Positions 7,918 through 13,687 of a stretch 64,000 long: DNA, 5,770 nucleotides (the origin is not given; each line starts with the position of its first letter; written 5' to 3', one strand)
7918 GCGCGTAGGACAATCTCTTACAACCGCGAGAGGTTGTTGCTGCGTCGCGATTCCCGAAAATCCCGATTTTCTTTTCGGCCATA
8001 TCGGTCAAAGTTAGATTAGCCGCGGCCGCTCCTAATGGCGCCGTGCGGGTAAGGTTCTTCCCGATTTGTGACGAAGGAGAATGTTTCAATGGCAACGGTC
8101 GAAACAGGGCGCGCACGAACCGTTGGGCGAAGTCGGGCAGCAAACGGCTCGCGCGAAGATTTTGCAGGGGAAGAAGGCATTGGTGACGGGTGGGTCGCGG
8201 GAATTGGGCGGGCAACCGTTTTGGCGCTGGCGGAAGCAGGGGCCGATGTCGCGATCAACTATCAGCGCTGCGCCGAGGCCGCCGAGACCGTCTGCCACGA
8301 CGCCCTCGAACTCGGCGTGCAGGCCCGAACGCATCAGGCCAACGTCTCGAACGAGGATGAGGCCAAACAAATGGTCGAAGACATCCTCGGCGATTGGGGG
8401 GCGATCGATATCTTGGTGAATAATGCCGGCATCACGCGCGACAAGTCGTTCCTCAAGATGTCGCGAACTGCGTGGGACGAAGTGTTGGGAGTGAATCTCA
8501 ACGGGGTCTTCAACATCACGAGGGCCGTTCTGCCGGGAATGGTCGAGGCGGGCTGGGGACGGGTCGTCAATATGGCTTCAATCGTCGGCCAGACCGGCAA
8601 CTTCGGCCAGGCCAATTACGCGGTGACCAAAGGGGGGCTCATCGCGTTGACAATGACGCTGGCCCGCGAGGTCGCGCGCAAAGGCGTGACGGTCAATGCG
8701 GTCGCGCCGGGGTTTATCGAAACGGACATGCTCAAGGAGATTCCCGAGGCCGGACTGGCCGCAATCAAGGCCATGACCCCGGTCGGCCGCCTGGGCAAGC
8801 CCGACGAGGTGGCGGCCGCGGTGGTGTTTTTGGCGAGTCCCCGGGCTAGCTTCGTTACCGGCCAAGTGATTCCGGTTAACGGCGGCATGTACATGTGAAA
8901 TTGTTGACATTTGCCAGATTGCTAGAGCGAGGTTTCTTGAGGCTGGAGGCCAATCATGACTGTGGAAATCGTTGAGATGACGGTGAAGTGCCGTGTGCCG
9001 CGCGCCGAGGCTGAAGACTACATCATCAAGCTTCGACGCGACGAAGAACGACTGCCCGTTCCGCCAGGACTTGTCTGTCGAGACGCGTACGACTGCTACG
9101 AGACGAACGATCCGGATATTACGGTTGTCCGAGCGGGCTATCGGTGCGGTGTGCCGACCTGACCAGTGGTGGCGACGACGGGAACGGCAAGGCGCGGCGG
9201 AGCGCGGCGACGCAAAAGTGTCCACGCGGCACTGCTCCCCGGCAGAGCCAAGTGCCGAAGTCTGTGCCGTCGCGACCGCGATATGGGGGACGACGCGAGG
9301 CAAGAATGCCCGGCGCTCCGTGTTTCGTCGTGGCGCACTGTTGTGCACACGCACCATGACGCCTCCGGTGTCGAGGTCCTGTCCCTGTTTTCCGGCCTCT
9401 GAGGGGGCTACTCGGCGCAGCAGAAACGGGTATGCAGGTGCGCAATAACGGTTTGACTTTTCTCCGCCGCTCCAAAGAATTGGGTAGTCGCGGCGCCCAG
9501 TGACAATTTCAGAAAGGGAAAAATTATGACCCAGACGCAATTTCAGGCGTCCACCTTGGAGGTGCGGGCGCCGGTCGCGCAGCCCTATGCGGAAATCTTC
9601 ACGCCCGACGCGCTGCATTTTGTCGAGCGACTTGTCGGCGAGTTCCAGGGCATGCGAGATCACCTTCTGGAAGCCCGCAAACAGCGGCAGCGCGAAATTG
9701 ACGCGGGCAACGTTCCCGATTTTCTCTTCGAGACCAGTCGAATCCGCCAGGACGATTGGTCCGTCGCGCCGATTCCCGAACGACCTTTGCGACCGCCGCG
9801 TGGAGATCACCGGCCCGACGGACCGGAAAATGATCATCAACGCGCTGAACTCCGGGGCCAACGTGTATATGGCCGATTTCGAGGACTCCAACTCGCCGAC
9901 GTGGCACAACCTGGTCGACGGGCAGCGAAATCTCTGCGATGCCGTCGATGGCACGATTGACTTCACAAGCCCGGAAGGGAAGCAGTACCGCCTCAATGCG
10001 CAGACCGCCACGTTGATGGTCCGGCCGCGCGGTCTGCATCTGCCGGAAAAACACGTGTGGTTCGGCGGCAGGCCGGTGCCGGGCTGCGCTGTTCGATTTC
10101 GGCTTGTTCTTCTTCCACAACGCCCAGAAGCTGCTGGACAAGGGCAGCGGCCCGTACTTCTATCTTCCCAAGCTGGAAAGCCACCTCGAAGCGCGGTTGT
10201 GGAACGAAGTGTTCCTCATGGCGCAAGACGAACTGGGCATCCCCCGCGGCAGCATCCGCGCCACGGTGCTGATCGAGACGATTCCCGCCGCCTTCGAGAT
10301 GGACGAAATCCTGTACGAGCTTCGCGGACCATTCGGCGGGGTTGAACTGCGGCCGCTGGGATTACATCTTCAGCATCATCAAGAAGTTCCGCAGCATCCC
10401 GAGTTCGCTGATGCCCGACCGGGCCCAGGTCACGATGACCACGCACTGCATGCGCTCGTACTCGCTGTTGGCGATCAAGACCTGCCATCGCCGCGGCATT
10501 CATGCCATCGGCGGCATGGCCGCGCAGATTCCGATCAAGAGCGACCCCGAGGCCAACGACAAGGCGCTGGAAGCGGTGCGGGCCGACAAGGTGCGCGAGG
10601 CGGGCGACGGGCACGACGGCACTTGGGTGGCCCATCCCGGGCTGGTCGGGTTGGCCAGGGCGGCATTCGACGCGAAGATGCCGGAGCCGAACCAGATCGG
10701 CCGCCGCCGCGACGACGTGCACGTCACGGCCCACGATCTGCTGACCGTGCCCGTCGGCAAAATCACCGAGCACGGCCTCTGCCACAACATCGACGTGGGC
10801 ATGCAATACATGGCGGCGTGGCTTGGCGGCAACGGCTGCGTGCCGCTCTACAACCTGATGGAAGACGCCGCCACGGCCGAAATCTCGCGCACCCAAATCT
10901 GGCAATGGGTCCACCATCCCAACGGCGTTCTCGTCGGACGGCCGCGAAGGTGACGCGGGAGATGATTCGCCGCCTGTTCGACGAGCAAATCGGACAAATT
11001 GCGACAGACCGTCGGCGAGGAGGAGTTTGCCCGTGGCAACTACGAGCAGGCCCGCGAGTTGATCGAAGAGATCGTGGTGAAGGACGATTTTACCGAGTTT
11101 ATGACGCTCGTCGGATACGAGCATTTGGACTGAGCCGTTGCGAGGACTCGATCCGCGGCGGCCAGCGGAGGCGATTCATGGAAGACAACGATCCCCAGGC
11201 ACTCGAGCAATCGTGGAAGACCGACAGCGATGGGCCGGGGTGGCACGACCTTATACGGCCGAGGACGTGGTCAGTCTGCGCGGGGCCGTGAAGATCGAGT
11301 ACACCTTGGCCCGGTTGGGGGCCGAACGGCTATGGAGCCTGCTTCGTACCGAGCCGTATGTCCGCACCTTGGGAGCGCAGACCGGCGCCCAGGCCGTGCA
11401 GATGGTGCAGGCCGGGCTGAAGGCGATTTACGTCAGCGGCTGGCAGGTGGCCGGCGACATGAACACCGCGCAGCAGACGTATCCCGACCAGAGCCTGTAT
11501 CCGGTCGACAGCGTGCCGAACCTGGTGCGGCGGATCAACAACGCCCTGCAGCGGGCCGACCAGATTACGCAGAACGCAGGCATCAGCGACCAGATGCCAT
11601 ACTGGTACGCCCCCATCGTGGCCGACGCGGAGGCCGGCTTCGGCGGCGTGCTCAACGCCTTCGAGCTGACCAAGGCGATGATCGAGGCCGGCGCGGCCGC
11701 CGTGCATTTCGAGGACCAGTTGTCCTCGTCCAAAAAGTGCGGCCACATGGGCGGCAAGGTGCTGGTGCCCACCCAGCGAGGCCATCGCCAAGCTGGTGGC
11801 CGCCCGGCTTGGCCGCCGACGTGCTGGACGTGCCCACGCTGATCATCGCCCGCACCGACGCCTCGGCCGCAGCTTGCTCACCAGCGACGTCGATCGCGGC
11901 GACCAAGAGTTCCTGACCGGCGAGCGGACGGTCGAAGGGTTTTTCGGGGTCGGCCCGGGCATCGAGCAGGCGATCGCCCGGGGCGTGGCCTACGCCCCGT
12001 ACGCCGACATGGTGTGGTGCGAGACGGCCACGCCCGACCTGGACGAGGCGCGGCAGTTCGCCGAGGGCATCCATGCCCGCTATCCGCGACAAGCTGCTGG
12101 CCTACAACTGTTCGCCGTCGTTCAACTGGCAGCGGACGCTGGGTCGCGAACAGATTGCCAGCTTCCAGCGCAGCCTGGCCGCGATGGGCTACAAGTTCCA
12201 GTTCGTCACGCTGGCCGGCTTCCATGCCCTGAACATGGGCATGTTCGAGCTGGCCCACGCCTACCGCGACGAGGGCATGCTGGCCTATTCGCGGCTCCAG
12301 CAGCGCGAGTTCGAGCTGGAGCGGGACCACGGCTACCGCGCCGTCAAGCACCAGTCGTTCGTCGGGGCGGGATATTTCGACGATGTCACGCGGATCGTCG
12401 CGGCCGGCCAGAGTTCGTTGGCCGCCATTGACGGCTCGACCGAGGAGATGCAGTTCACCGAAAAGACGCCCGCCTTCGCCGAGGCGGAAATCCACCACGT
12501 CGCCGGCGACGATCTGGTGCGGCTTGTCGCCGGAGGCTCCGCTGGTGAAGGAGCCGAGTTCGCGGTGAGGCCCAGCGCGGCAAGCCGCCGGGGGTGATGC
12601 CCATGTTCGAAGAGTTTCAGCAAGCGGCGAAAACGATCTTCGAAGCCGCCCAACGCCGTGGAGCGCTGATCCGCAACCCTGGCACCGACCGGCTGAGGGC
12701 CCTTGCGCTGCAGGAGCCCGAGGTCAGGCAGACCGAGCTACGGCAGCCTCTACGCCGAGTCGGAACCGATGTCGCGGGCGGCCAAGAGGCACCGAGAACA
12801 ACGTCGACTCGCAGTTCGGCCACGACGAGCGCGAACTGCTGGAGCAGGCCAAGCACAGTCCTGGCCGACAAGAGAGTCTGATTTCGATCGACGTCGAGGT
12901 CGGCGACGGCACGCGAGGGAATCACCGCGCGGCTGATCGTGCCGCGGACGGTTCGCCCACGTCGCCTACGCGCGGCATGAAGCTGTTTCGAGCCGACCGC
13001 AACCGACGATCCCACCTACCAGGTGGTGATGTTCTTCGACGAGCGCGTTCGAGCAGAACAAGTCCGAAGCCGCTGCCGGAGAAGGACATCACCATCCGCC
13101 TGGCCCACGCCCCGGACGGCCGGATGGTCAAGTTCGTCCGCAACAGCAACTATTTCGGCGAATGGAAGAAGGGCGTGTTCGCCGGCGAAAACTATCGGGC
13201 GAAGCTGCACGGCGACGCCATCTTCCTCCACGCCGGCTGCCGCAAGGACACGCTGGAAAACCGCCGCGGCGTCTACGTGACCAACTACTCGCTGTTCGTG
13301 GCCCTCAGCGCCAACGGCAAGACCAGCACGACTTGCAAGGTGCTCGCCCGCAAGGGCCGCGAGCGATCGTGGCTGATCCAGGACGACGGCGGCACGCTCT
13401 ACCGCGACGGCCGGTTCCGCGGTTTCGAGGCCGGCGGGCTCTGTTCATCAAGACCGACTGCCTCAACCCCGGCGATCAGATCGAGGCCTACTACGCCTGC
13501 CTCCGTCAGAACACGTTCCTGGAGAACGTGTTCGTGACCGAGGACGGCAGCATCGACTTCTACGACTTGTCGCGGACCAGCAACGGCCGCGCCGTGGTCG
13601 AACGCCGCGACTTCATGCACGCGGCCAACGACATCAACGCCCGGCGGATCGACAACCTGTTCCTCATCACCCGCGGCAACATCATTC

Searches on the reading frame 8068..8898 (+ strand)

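Call 14: search_protein_families(library=pfam, proteins=[window:8068-8898:+], max_evalue=0.01)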
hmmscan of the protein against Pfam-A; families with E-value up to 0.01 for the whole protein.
window:8068-8898:+ (276 aa): 3 families
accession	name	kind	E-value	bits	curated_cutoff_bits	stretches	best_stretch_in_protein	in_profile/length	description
PF13561.12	adh_short_C2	-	3.1e-67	227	27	1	44-274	6-235/236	Enoyl-(Acyl carrier protein) reductase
PF00106.31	adh_short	-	5e-56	189.7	26.6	1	43-227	9-192/195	short chain dehydrogenase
PF08659.16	KR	-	7.5e-17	62.2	22.6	1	43-197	9-162/180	KR domain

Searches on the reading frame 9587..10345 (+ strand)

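Call 53: search_protein_families(library=pfam, proteins=[window:9587-10345:+], max_evalue=0.001)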
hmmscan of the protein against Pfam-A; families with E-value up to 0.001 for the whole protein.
window:9587-10345:+ (252 aa): 1 family
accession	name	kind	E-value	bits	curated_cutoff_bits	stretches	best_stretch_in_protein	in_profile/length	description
PF01274.28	MS_TIM-barrel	-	2e-05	24.2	26.4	1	142-189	1-48/248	Malate synthase, TIM barrel domain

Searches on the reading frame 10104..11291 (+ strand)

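Call 53: search_protein_families(library=pfam, proteins=[window:10104-11291:+], max_evalue=0.001)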
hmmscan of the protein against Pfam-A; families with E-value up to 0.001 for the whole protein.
window:10104-11291:+ (395 aa): 1 family
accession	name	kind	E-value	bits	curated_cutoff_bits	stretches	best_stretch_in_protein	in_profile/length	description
PF01274.28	MS_TIM-barrel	-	1.1e-30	106.9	26.4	1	1-76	32-107/248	Malate synthase, TIM barrel domain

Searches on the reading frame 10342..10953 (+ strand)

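Call 53: search_protein_families(library=pfam, proteins=[window:10342-10953:+], max_evalue=0.001)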
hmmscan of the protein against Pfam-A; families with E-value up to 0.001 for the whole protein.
window:10342-10953:+ (203 aa): 2 families
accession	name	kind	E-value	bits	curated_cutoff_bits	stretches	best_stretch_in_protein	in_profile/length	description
PF01274.28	MS_TIM-barrel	-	9.3e-56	189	26.4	1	1-135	111-247/248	Malate synthase, TIM barrel domain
PF20659.2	MS_C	-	6.1e-26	91.6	23.1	1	140-192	1-53/118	Malate synthase, C-terminal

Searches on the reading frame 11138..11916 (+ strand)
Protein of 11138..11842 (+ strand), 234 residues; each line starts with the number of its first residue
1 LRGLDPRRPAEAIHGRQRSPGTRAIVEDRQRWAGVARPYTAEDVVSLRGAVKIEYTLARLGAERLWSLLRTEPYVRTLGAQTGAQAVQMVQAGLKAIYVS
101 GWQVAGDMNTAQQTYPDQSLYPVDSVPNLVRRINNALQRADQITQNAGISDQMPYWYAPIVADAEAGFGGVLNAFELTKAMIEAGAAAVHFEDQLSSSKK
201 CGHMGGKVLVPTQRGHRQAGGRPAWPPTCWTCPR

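Call 53: search_protein_families(library=pfam, proteins=[window:11138-11842:+, window:11230-11916:+], max_evalue=0.001)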
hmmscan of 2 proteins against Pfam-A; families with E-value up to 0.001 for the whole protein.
window:11138-11842:+ (234 aa): 2 families
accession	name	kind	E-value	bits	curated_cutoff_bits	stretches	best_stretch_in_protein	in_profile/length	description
PF00463.27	ICL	-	2.7e-41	142.1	26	1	29-213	11-205/526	Isocitrate lyase family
PF13714.12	PEP_mutase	-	5e-09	36.5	31.5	1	86-197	22-108/240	Phosphoenolpyruvate phosphomutase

window:11230-11916:+ (228 aa): 0 families

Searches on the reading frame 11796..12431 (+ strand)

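Call 53: search_protein_families(library=pfam, proteins=[window:11796-12431:+], max_evalue=0.001)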
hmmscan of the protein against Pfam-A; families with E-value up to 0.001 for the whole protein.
window:11796-12431:+ (211 aa): 1 family
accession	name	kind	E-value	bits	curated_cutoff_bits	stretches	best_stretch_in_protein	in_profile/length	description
PF00463.27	ICL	-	1.8e-15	56.9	26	1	43-105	352-414/526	Isocitrate lyase family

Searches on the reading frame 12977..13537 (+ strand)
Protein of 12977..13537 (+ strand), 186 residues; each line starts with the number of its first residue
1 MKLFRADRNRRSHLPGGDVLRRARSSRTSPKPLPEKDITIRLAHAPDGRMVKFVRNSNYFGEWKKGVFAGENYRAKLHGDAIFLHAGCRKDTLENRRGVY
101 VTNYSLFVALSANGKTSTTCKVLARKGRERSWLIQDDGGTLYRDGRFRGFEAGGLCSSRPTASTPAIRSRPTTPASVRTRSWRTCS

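Call 53: search_protein_families(library=pfam, proteins=[window:12977-13537:+], max_evalue=0.001)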
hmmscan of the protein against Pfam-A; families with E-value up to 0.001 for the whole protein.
window:12977-13537:+ (186 aa): 1 family
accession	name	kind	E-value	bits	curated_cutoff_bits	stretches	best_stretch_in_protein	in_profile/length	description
PF01293.25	PEPCK_ATP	-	5.6e-07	29.1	26.5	1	52-153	168-253/465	Phosphoenolpyruvate carboxykinase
